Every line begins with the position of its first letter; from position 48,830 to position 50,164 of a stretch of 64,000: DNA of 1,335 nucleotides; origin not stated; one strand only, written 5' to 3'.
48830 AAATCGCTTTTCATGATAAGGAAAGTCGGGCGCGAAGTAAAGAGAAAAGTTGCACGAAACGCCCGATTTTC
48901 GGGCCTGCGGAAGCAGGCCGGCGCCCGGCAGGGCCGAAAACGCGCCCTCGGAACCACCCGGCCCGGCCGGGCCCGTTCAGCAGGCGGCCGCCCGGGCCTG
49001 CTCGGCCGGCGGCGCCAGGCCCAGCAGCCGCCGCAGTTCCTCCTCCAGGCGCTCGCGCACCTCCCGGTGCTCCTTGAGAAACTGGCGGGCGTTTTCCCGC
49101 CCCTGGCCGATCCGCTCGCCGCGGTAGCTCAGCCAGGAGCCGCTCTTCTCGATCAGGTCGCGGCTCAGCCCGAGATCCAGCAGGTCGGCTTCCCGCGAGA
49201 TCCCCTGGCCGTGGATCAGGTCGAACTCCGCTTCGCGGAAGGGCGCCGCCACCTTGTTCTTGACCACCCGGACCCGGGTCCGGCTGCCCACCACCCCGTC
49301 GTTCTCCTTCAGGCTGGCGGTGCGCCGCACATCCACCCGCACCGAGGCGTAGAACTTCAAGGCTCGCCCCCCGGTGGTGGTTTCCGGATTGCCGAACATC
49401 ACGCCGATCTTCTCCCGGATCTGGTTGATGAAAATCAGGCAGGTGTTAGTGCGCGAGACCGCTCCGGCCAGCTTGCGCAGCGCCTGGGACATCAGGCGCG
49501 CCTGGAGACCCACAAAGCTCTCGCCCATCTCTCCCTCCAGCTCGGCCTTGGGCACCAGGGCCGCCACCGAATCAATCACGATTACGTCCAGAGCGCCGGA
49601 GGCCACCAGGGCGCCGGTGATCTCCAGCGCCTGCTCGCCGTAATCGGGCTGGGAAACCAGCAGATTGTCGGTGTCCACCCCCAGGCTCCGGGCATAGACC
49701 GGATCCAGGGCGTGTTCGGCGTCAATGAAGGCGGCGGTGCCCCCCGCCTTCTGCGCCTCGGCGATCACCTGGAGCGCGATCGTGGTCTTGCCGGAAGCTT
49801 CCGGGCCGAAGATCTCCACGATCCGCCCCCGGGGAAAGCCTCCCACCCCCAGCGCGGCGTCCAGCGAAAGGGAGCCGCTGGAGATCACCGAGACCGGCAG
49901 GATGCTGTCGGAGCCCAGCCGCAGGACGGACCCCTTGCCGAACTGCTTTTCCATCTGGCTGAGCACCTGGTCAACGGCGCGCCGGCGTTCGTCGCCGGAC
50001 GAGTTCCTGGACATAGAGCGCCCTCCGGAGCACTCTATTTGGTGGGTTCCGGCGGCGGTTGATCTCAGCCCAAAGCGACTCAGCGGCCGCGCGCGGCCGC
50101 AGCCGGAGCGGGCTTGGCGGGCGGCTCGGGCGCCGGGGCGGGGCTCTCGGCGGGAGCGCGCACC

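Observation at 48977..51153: Two intact recA genes in tandem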

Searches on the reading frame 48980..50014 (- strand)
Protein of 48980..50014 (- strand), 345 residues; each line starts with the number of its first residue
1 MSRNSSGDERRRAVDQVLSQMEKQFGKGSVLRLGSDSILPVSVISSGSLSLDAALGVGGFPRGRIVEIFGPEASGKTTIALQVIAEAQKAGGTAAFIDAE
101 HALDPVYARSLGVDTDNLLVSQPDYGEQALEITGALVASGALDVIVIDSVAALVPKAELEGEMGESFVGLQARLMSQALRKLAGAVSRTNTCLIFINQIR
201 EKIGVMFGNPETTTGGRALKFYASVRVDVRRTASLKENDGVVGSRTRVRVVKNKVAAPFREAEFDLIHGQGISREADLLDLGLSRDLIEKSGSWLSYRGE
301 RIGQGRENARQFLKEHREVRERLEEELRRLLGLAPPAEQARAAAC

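Call 5: search_protein_families(library=ncbifam, proteins=[window:48980-50014:-])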
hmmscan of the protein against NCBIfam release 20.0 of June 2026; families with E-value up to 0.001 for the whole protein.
window:48980-50014:- (345 aa): 14 families
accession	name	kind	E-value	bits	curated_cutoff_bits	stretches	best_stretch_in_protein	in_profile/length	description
TIGR02012.1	tigrfam_recA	equivalog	1.4e-162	540.5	325.3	1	9-328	1-320/321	recombinase RecA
NF007072.0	PRK09519.1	equivalog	2.5e-137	459.4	1024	2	8-256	5-253/790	intein-containing recombinase RecA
TIGR02237.1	recomb_radB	equivalog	1.2e-15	58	172.4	1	55-231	4-178/210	DNA repair and recombination protein RadB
NF003301.0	PRK04301.1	equivalog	1.2e-12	47.7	259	1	41-232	80-284/316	DNA repair and recombination protein RadA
NF006861.0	PRK09361.1-1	equivalog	2.9e-10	40.1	278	1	43-225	4-190/235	DNA repair and recombination protein RadB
NF033429.2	ImuA_translesion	equivalog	5e-10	39.6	150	1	42-145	14-118/181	translesion DNA synthesis-associated protein ImuA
TIGR02236.1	recomb_radA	equivalog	1.5e-09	37.7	361.15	1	41-232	75-280/311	DNA repair and recombination protein RadA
TIGR02238.1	recomb_DMC1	equivalog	1.6e-08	34.1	447.7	1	41-232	75-282/314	meiotic recombinase Dmc1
TIGR02239.1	recomb_RAD51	equivalog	5.1e-07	29.1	478.05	1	42-232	76-282/316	DNA repair protein RAD51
NF058630.1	repair_Rv3395c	exception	6.9e-07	29.1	65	1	57-157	4-94/153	DnaE2-dependent mutagenesis accessory factor ImuA'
NF006799.0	PRK09302.1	equivalog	1.7e-06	26.9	408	1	42-171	253-392/515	circadian clock protein KaiC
TIGR00416.1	sms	equivalog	3.7e-05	22.6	403.05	1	43-161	75-189/454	DNA repair protein RadA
TIGR03881.1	KaiC_arch_4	hypoth_equivalog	0.00022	21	247.8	1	45-181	4-118/231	KaiC domain-containing protein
TIGR03880.1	KaiC_arch_3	hypoth_equivalog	0.00025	20.7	249.45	1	51-106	5-59/224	KaiC domain-containing protein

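Call 12: find_encoding_contigs(protein=window:48980-50014:-, flank=6000, max_places=6)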
Protein window:48980-50014:- (345 aa): no gene with exactly this product is on record in the collection.

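Call 14: find_homologous_proteins(query=window:48980-50014:-, max_evalue=1e-50)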
Query window:48980-50014:- (345 aa): 8000 proteins with E <= 1e-50 among 8000 candidates; the best 120 are listed.
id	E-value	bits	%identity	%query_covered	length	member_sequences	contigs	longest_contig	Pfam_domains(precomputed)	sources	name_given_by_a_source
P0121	4.1e-214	728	100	100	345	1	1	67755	PF06745.20,PF08423.18,PF00154.28,PF21096.3,PF27531.1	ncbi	-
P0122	9.1e-201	684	95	92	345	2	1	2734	PF06745.20,PF08423.18,PF00154.28,PF21096.3,PF27531.1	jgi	-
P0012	3.9e-196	669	-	-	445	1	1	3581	PF06745.20,PF13479.13,PF08423.18,PF00154.28,PF21096.3,PF01637.25,PF27531.1,PF25199.2,PF13481.13,PF13191.13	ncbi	-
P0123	4.7e-191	652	-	-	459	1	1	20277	PF06745.20,PF08423.18,PF00154.28,PF21096.3,PF27531.1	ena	-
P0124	2.2e-186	637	88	93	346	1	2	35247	PF06745.20,PF08423.18,PF00154.28,PF21096.3,PF27531.1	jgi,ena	-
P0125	7.7e-186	635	88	93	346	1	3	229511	PF06745.20,PF08423.18,PF00154.28,PF21096.3,PF27531.1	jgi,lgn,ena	-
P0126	7.3e-184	629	87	97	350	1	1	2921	PF06745.20,PF08423.18,PF00154.28,PF21096.3,PF27531.1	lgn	-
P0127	8.1e-184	628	88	92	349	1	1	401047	PF06745.20,PF08423.18,PF00154.28,PF21096.3,PF27531.1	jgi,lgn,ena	-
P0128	2.8e-183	627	87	97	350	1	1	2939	PF06745.20,PF08423.18,PF00154.28,PF21096.3,PF27531.1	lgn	-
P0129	3.1e-183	626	87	92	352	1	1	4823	PF06745.20,PF08423.18,PF00154.28,PF21096.3,PF27531.1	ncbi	-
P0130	5.9e-181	619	85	95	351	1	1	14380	PF06745.20,PF08423.18,PF00154.28,PF21096.3,PF27531.1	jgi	-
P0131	1.8e-180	617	82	100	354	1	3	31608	PF06745.20,PF08423.18,PF00154.28,PF21096.3,PF27531.1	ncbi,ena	ncbi:MAG: recombinase RecA [Acidobacteriota bacterium]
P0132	2.4e-176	604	83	93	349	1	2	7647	PF06745.20,PF08423.18,PF00154.28,PF21096.3,PF27531.1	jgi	jgi:recombination protein RecA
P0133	3.0e-176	604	83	94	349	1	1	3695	PF06745.20,PF08423.18,PF00154.28,PF21096.3,PF27531.1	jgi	jgi:recombination protein RecA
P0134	6.8e-176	602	84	96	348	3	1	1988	PF06745.20,PF08423.18,PF00154.28,PF21096.3,PF27531.1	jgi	jgi:recombination protein RecA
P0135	9.2e-176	602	84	94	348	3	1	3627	PF06745.20,PF08423.18,PF00154.28,PF21096.3,PF27531.1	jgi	-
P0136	1.9e-175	601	83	96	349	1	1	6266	PF06745.20,PF08423.18,PF00154.28,PF21096.3,PF27531.1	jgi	jgi:recombination protein RecA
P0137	3.0e-175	600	85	94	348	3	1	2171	PF06745.20,PF08423.18,PF00154.28,PF21096.3,PF27531.1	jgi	jgi:recombination protein RecA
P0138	6.6e-174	596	80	97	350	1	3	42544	PF06745.20,PF08423.18,PF00154.28,PF21096.3,PF27531.1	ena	-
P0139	6.7e-174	596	80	97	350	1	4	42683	PF06745.20,PF08423.18,PF00154.28,PF21096.3,PF27531.1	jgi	jgi:recombination protein RecA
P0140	7.4e-174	596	80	98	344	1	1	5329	PF06745.20,PF08423.18,PF00154.28,PF21096.3,PF27531.1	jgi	jgi:recombination protein RecA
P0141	9.5e-174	595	80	98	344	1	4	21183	PF06745.20,PF08423.18,PF00154.28,PF21096.3,PF27531.1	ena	-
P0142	1.1e-173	595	80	98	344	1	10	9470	PF06745.20,PF08423.18,PF00154.28,PF21096.3,PF27531.1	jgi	jgi:recombination protein RecA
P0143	1.1e-173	595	80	98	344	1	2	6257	PF06745.20,PF08423.18,PF00154.28,PF21096.3,PF27531.1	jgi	jgi:recombination protein RecA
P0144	1.1e-173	595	82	95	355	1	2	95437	PF06745.20,PF08423.18,PF00154.28,PF21096.3,PF27531.1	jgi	jgi:recombination protein RecA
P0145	1.2e-173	595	80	98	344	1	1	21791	PF06745.20,PF08423.18,PF00154.28,PF21096.3,PF27531.1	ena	-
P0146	1.4e-173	595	80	98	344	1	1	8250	PF06745.20,PF08423.18,PF00154.28,PF21096.3,PF27531.1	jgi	-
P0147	1.4e-173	595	81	98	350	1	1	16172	PF06745.20,PF08423.18,PF00154.28,PF21096.3,PF27531.1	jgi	jgi:recombination protein RecA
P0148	1.8e-173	594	80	98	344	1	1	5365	PF06745.20,PF08423.18,PF00154.28,PF21096.3,PF27531.1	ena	-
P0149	3.2e-173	594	81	96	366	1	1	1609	PF06745.20,PF08423.18,PF00154.28,PF21096.3,PF27531.1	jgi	jgi:recombination protein RecA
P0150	3.3e-173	594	80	97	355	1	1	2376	PF06745.20,PF08423.18,PF00154.28,PF21096.3,PF27531.1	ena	-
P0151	3.3e-173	594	80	98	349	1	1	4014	PF06745.20,PF08423.18,PF00154.28,PF21096.3,PF27531.1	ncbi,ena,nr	ncbi:MAG: recombinase RecA [Acidobacteriia bacterium]|nr:recombinase RecA [Terriglobia bacterium]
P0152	7.5e-173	592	81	94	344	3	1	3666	PF06745.20,PF08423.18,PF00154.28,PF21096.3,PF27531.1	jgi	jgi:recombination protein RecA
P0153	9.4e-173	592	80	97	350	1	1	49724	PF06745.20,PF08423.18,PF00154.28,PF21096.3,PF27531.1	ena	-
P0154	9.6e-173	592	80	97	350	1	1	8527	PF06745.20,PF08423.18,PF00154.28,PF21096.3,PF27531.1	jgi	-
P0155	9.6e-173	592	82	95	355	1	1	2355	PF06745.20,PF08423.18,PF00154.28,PF21096.3,PF27531.1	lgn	-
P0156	1.4e-172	592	81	95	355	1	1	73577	PF06745.20,PF08423.18,PF00154.28,PF21096.3,PF27531.1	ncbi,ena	-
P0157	1.5e-172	591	81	95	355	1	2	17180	PF06745.20,PF08423.18,PF00154.28,PF21096.3,PF27531.1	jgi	jgi:recombination protein RecA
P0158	1.6e-172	591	81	90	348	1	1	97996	PF06745.20,PF08423.18,PF00154.28,PF21096.3,PF27531.1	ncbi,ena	-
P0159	1.8e-172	591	82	95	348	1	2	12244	PF06745.20,PF08423.18,PF00154.28,PF21096.3,PF27531.1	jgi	-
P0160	2.2e-172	591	83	95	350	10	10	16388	PF06745.20,PF08423.18,PF00154.28,PF21096.3,PF27531.1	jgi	jgi:recombination protein RecA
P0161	2.3e-172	591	83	94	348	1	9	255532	PF06745.20,PF08423.18,PF00154.28,PF21096.3,PF27531.1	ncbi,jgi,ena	jgi:recombination protein RecA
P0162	2.6e-172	591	80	97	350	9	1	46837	PF06745.20,PF08423.18,PF00154.28,PF21096.3,PF27531.1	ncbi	-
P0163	3.0e-172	590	79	97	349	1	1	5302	PF06745.20,PF08423.18,PF00154.28,PF21096.3,PF27531.1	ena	-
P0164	3.0e-172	590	81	95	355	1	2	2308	PF06745.20,PF08423.18,PF00154.28,PF21096.3,PF27531.1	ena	-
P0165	3.3e-172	590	81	95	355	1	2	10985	PF06745.20,PF08423.18,PF00154.28,PF21096.3,PF27531.1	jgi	-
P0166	4.3e-172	590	82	94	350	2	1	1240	PF06745.20,PF08423.18,PF00154.28,PF21096.3,PF27531.1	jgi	-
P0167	4.5e-172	590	80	97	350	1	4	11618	PF06745.20,PF08423.18,PF00154.28,PF21096.3,PF27531.1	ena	-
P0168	4.8e-172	590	81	97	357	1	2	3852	PF06745.20,PF08423.18,PF00154.28,PF21096.3,PF27531.1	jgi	jgi:recombination protein RecA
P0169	5.2e-172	590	80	97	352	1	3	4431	PF06745.20,PF08423.18,PF00154.28,PF21096.3,PF27531.1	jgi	jgi:recombination protein RecA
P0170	5.3e-172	590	80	95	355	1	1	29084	PF06745.20,PF08423.18,PF00154.28,PF21096.3,PF27531.1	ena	-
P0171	5.5e-172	590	80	98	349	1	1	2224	PF06745.20,PF08423.18,PF00154.28,PF21096.3,PF27531.1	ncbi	-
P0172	7.3e-172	589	81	97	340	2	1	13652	PF06745.20,PF08423.18,PF00154.28,PF21096.3,PF27531.1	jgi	jgi:recombination protein RecA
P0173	8.5e-172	589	83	94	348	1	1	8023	PF06745.20,PF08423.18,PF00154.28,PF21096.3,PF27531.1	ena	-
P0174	1.1e-171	589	80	95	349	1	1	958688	PF06745.20,PF08423.18,PF00154.28,PF21096.3,PF27531.1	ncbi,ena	-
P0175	1.4e-171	588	82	96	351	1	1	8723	PF06745.20,PF08423.18,PF00154.28,PF21096.3,PF27531.1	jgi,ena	-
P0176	1.5e-171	588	81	95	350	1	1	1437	PF06745.20,PF08423.18,PF00154.28,PF21096.3,PF27531.1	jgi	jgi:recombination protein RecA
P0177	1.7e-171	588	79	97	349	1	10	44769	PF06745.20,PF08423.18,PF00154.28,PF21096.3,PF27531.1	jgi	jgi:recombination protein RecA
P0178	1.9e-171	588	81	95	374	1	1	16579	PF06745.20,PF08423.18,PF00154.28,PF21096.3,PF27531.1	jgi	jgi:recombination protein RecA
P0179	2.4e-171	587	80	97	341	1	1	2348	PF06745.20,PF08423.18,PF00154.28,PF21096.3,PF27531.1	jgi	-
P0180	3.4e-171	587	80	97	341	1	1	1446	PF06745.20,PF08423.18,PF00154.28,PF21096.3,PF27531.1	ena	-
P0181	3.7e-171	587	80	98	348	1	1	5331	PF06745.20,PF08423.18,PF00154.28,PF21096.3,PF27531.1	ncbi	-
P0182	4.4e-171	587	78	98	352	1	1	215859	PF06745.20,PF08423.18,PF00154.28,PF21096.3,PF27531.1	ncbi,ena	-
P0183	4.5e-171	587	81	95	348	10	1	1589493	PF06745.20,PF08423.18,PF00154.28,PF21096.3,PF27531.1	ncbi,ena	-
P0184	5.6e-171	586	78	98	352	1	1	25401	PF06745.20,PF08423.18,PF00154.28,PF21096.3,PF27531.1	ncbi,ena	-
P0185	6.6e-171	586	82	94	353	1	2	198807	PF06745.20,PF08423.18,PF00154.28,PF21096.3,PF27531.1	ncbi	-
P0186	7.4e-171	586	80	95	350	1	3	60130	PF06745.20,PF08423.18,PF00154.28,PF21096.3,PF27531.1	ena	-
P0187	7.6e-171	586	80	95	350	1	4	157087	PF06745.20,PF08423.18,PF00154.28,PF21096.3,PF27531.1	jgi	jgi:recombination protein RecA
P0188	8.2e-171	586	82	95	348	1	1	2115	PF06745.20,PF08423.18,PF00154.28,PF21096.3,PF27531.1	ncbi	-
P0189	1.0e-170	585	82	95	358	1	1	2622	PF06745.20,PF08423.18,PF00154.28,PF21096.3,PF27531.1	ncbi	-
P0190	1.5e-170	585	81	96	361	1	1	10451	PF06745.20,PF08423.18,PF00154.28,PF21096.3,PF27531.1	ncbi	ncbi:MAG: recombinase RecA [Bryobacteraceae bacterium]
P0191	1.5e-170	585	80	98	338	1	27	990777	PF06745.20,PF08423.18,PF00154.28,PF21096.3,PF27531.1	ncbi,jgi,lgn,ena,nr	ncbi:MAG TPA: recombinase RecA [Bryobacteraceae bacterium]|nr:recombinase RecA [Bryobacteraceae bact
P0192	1.7e-170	585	81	95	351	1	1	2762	PF06745.20,PF08423.18,PF00154.28,PF21096.3,PF27531.1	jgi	jgi:recombination protein RecA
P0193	1.7e-170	585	81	96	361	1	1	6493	PF06745.20,PF08423.18,PF00154.28,PF21096.3,PF27531.1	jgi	jgi:recombination protein RecA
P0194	2.7e-170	584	80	97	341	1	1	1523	PF06745.20,PF08423.18,PF00154.28,PF21096.3,PF27531.1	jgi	jgi:recombination protein RecA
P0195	3.7e-170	584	80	94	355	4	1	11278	PF06745.20,PF08423.18,PF00154.28,PF21096.3,PF27531.1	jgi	jgi:recombination protein RecA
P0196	4.1e-170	583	81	97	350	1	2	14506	PF06745.20,PF08423.18,PF00154.28,PF21096.3,PF27531.1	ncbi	-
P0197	5.4e-170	583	82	94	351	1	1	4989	PF06745.20,PF08423.18,PF00154.28,PF21096.3,PF27531.1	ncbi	-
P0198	8.1e-170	582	78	98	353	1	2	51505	PF06745.20,PF08423.18,PF00154.28,PF21096.3,PF27531.1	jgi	jgi:recombination protein RecA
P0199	9.4e-170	582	81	93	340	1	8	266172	PF06745.20,PF08423.18,PF00154.28,PF21096.3,PF27531.1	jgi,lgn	jgi:recombination protein RecA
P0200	1.0e-169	582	80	94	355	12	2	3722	PF06745.20,PF08423.18,PF00154.28,PF21096.3,PF27531.1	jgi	jgi:recombination protein RecA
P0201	1.2e-169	582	81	94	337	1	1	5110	PF06745.20,PF08423.18,PF00154.28,PF21096.3,PF27531.1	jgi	jgi:recombination protein RecA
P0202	1.6e-169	581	80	97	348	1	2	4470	PF06745.20,PF08423.18,PF00154.28,PF21096.3,PF27531.1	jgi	jgi:recombination protein RecA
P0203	1.6e-169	581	80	94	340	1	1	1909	PF06745.20,PF08423.18,PF00154.28,PF21096.3,PF27531.1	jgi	jgi:recombination protein RecA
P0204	2.0e-169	581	78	98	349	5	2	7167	PF06745.20,PF08423.18,PF00154.28,PF21096.3,PF27531.1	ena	-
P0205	2.0e-169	581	82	94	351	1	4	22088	PF06745.20,PF08423.18,PF00154.28,PF21096.3,PF27531.1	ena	-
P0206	2.1e-169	581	82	94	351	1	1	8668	PF06745.20,PF08423.18,PF00154.28,PF21096.3,PF27531.1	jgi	jgi:recombination protein RecA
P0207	2.1e-169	581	82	94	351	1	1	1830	PF06745.20,PF08423.18,PF00154.28,PF21096.3,PF27531.1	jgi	-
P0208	2.4e-169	581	79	97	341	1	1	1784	PF06745.20,PF08423.18,PF00154.28,PF21096.3,PF27531.1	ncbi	-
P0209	4.1e-169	580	81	95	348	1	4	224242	PF06745.20,PF08423.18,PF00154.28,PF21096.3,PF27531.1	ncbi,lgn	ncbi:MAG: recombinase RecA [Rhodospirillales bacterium]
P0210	4.7e-169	580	82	94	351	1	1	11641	PF06745.20,PF08423.18,PF00154.28,PF21096.3,PF27531.1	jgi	-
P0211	5.0e-169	580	80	94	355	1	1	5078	PF06745.20,PF08423.18,PF00154.28,PF21096.3,PF27531.1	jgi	jgi:recombination protein RecA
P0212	5.3e-169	580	80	95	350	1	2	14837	PF08423.18,PF00154.28,PF21096.3,PF27531.1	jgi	jgi:recombination protein RecA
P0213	8.3e-169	579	80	96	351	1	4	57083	PF06745.20,PF08423.18,PF00154.28,PF21096.3,PF27531.1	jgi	jgi:recombination protein RecA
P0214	9.2e-169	579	80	96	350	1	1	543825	PF06745.20,PF08423.18,PF00154.28,PF21096.3,PF27531.1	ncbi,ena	-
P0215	1.3e-168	578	79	95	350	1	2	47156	PF06745.20,PF08423.18,PF00154.28,PF21096.3,PF27531.1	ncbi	-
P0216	2.1e-168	578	78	97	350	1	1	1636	PF06745.20,PF08423.18,PF00154.28,PF21096.3,PF27531.1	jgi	jgi:recombination protein RecA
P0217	2.2e-168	578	81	94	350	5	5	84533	PF06745.20,PF08423.18,PF00154.28,PF21096.3,PF27531.1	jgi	jgi:recombination protein RecA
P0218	2.8e-168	577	79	95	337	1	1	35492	PF06745.20,PF08423.18,PF00154.28,PF21096.3,PF27531.1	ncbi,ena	-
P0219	3.9e-168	577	80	96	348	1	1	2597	PF06745.20,PF08423.18,PF00154.28,PF21096.3,PF27531.1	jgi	jgi:recombination protein RecA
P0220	4.6e-168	577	79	95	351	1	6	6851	PF06745.20,PF08423.18,PF00154.28,PF21096.3,PF27531.1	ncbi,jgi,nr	ncbi:MAG: recombinase RecA [Acidobacteria bacterium]|nr:recombinase RecA [Acidobacteriota bacterium]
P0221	5.5e-168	576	79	95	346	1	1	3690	PF06745.20,PF08423.18,PF00154.28,PF21096.3,PF27531.1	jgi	jgi:recombination protein RecA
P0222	5.6e-168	576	-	-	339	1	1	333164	PF06745.20,PF08423.18,PF00154.28,PF21096.3,PF27531.1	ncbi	ncbi:MAG: recombinase RecA [Acidobacteriota bacterium]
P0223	6.2e-168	576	78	97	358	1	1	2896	PF06745.20,PF08423.18,PF00154.28,PF21096.3,PF27531.1,PF13481.13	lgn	-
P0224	1.5e-167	575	80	95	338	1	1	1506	PF06745.20,PF08423.18,PF00154.28,PF21096.3,PF27531.1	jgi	jgi:recombination protein RecA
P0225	2.1e-167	575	80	94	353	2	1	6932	PF06745.20,PF13479.13,PF08423.18,PF00154.28,PF21096.3,PF27531.1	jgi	jgi:recombination protein RecA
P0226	2.1e-167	574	77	98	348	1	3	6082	PF06745.20,PF08423.18,PF00154.28,PF21096.3,PF27531.1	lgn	-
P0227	2.1e-167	574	78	96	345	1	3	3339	PF06745.20,PF08423.18,PF00154.28,PF21096.3,PF27531.1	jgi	jgi:recombination protein RecA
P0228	2.2e-167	574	-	-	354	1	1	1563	PF06745.20,PF08423.18,PF00154.28,PF21096.3,PF27531.1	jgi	jgi:recombination protein RecA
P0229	2.5e-167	574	-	-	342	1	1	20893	PF06745.20,PF08423.18,PF00154.28,PF21096.3,PF27531.1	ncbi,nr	ncbi:MAG TPA: recombinase RecA [Bryobacteraceae bacterium]|nr:recombinase RecA [Bryobacteraceae bact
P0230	3.3e-167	574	78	94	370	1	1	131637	PF06745.20,PF08423.18,PF00154.28,PF21096.3,PF27531.1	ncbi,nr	ncbi:MAG TPA: recombinase RecA [Bryobacteraceae bacterium]|nr:recombinase RecA [Bryobacteraceae bact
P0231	4.4e-167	573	76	97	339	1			PF06745.20,PF08423.18,PF00154.28,PF21096.3,PF27531.1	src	-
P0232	4.4e-167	573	78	96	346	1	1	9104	PF06745.20,PF08423.18,PF00154.28,PF21096.3,PF27531.1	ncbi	-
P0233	6.2e-167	573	78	94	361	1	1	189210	PF06745.20,PF08423.18,PF00154.28,PF21096.3,PF27531.1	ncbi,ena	-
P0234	7.0e-167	573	79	94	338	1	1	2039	PF06745.20,PF08423.18,PF00154.28,PF21096.3,PF27531.1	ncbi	-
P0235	8.0e-167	573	79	94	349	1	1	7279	PF06745.20,PF08423.18,PF00154.28,PF21096.3,PF27531.1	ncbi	ncbi:MAG: recombinase RecA [Bryobacteraceae bacterium]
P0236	1.1e-166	572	79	97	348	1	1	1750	PF06745.20,PF08423.18,PF00154.28,PF21096.3,PF27531.1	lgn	-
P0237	1.2e-166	572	80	95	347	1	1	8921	PF06745.20,PF08423.18,PF00154.28,PF21096.3,PF27531.1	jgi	jgi:recombination protein RecA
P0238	1.5e-166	572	79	95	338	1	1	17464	PF06745.20,PF08423.18,PF00154.28,PF21096.3,PF27531.1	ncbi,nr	ncbi:MAG TPA: recombinase RecA [Bryobacteraceae bacterium]|nr:recombinase RecA [Bryobacteraceae bact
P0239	1.5e-166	572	77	95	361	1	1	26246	PF06745.20,PF08423.18,PF00154.28,PF21096.3,PF27531.1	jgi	jgi:recombination protein RecA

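Call 31: find_encoding_contigs(protein=P0191, flank=5000, max_places=2)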
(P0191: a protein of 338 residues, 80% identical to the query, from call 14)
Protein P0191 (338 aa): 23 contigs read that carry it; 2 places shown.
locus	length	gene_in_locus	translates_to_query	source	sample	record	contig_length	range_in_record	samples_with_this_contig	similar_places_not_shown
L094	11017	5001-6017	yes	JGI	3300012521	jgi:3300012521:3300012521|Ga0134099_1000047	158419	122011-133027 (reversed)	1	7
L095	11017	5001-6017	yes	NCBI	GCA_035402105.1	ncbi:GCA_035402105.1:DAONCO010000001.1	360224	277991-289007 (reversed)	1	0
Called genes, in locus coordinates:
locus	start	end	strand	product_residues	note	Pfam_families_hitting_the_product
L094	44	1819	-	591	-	PF01343:Peptidase_S49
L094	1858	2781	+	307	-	PF01479:S4, PF00849:PseudoU_synth_2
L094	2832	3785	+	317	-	PF00092:VWA, PF13519:VWA_2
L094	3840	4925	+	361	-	PF00154:RecA_N, PF06745:ATPase (weak), PF08423:Rad51, PF27531:MT3502_N (weak), PF21096:RecA_C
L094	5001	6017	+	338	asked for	PF00154:RecA_N, PF06745:ATPase (weak), PF08423:Rad51, PF27531:MT3502_N (weak), PF21096:RecA_C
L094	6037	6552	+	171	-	PF00216:Bac_DNA_binding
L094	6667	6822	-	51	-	PF02416:TatA_B_E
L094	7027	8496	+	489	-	PF02321:OEP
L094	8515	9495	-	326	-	PF04307:YdjM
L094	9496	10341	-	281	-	PF00781:DAGK_cat, PF01513:NAD_kinase (weak), PF19279:YegS_C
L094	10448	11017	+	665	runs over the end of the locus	PF22745:Nlig-Ia, PF01653:DNA_ligase_aden, PF03120:OB_DNA_ligase, PF03119:DNA_ligase_ZBD, PF12826:HHH_2, PF14520:HHH_5, PF00533:BRCT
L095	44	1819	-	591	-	PF01343:Peptidase_S49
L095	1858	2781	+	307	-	PF01479:S4, PF00849:PseudoU_synth_2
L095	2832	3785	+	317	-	PF00092:VWA, PF13519:VWA_2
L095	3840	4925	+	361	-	PF00154:RecA_N, PF06745:ATPase (weak), PF08423:Rad51, PF27531:MT3502_N (weak), PF21096:RecA_C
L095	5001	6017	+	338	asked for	PF00154:RecA_N, PF06745:ATPase (weak), PF08423:Rad51, PF27531:MT3502_N (weak), PF21096:RecA_C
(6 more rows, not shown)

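Call 44: find_related_loci(query=window:48980-50014:-, collection=metagenome_contigs, flank=4000)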
Query window:48980-50014:- (345 aa) in metagenome_contigs; peptide patterns used: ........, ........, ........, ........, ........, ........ (x = any residue, [..] = any of these).
600 stretches matched a pattern (row limit reached: there are more); 597 encode a relative of the query (tblastn E <= 1e-3); the best 80 are kept; 80 distinct loci.
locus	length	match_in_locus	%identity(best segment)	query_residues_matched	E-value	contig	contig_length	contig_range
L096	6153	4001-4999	79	8-336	3e-178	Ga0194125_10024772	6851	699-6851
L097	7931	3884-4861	76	9-333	5e-172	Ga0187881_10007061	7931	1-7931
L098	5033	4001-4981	75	8-333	1e-172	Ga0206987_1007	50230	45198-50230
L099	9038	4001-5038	72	9-345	3e-171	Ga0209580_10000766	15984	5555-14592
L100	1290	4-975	76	21-344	0e+0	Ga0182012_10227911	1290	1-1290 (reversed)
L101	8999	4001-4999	74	2-333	2e-169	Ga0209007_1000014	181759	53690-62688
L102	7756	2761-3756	74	3-333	3e-169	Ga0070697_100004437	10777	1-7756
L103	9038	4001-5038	71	2-344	3e-169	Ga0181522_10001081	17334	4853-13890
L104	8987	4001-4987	74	8-335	4e-169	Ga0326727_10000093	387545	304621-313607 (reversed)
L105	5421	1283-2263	75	8-333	1e-171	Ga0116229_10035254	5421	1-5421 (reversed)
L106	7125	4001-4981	74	8-333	2e-168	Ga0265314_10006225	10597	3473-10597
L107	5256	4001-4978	74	9-333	2e-169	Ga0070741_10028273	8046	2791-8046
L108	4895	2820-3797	73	9-333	7e-172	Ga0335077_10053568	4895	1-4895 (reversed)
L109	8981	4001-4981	73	8-333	6e-168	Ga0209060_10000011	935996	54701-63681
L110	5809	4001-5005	72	8-340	6e-168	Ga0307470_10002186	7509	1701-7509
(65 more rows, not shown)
